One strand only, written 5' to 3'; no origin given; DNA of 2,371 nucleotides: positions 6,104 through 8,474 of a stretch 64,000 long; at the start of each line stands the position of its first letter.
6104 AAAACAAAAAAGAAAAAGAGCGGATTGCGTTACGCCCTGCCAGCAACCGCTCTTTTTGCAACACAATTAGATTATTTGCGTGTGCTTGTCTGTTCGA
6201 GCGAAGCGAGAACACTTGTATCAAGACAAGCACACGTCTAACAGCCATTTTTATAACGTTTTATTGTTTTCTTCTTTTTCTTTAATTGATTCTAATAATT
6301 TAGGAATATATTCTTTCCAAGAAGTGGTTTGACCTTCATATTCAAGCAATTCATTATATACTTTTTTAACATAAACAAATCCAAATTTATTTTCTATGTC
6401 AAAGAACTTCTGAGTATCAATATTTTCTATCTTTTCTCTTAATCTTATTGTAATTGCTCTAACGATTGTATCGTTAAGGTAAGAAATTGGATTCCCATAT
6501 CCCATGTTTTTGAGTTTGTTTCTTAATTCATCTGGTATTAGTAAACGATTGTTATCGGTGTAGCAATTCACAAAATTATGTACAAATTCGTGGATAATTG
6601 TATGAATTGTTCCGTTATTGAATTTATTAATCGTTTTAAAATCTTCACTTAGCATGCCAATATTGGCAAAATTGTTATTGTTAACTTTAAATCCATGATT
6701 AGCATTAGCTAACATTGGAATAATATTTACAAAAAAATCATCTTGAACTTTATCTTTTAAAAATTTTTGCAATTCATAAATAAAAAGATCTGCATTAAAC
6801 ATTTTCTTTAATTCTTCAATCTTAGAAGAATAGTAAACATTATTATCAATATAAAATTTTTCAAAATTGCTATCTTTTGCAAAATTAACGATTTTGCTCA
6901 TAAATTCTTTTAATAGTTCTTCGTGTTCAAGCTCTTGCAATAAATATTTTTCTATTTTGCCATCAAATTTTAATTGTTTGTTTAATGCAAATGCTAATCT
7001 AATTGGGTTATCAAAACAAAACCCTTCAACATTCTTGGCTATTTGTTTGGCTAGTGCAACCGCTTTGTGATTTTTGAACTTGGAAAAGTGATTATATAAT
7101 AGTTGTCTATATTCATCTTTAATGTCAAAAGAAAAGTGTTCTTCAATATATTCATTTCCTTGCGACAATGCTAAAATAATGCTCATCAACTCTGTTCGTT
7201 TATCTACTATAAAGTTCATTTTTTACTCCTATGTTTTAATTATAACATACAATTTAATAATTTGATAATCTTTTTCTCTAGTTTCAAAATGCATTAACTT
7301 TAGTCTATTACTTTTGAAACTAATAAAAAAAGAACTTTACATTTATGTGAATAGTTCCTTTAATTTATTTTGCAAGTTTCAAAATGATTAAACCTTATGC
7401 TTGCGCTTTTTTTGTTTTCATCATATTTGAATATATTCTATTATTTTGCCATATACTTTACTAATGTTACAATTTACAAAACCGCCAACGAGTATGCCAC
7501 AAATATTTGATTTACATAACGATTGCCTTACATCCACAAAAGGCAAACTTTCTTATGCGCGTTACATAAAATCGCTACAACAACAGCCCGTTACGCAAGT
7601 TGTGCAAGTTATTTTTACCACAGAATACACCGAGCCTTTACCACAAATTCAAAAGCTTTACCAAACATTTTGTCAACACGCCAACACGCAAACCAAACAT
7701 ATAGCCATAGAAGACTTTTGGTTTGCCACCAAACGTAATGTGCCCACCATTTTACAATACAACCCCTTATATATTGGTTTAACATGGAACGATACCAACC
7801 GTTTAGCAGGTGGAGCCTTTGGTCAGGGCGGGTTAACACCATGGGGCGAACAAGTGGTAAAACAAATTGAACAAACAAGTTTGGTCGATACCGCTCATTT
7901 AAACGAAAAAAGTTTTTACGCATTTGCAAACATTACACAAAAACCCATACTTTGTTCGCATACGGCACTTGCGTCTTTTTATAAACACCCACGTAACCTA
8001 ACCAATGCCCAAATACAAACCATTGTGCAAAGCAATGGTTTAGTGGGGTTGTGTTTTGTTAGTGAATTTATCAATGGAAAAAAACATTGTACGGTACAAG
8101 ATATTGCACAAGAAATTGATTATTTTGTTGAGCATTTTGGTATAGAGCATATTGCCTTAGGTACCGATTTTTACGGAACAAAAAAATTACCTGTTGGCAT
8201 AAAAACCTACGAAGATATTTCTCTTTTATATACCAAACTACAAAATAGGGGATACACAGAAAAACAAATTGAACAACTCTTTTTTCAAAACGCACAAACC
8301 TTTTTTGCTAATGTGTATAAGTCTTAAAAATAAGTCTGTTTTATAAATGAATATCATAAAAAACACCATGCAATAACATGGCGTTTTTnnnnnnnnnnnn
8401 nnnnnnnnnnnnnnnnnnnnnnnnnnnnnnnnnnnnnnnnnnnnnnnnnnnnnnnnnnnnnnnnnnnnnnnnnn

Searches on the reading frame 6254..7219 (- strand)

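Call 22: search_protein_families(library=ncbifam, proteins=[window:6254-7219:-], max_evalue=1e-8)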
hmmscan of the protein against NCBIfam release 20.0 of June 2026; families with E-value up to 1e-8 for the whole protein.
window:6254-7219:- (322 aa): 0 families

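Call 68: search_protein_families(library=pfam, proteins=[window:6254-7219:-], max_evalue=0.001)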
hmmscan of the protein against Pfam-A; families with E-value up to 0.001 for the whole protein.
window:6254-7219:- (322 aa): 1 family
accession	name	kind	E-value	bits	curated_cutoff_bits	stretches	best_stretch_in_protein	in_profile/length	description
PF16286.10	DUF4932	-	9.2e-31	107.9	28.7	1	4-299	4-317/332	Domain of unknown function (DUF4932)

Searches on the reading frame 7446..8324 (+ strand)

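Call 22: search_protein_families(library=ncbifam, proteins=[window:7446-8324:+], max_evalue=1e-8)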
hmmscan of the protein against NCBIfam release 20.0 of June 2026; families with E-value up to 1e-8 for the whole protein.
window:7446-8324:+ (293 aa): 0 families

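Call 68: search_protein_families(library=pfam, proteins=[window:7446-8324:+], max_evalue=0.001)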
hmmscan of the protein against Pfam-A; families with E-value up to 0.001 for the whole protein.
window:7446-8324:+ (293 aa): 1 family
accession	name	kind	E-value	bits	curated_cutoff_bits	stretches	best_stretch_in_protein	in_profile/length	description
PF01244.27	Peptidase_M19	-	4.3e-55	187.5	26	1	109-285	134-315/319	Membrane dipeptidase (Peptidase family M19)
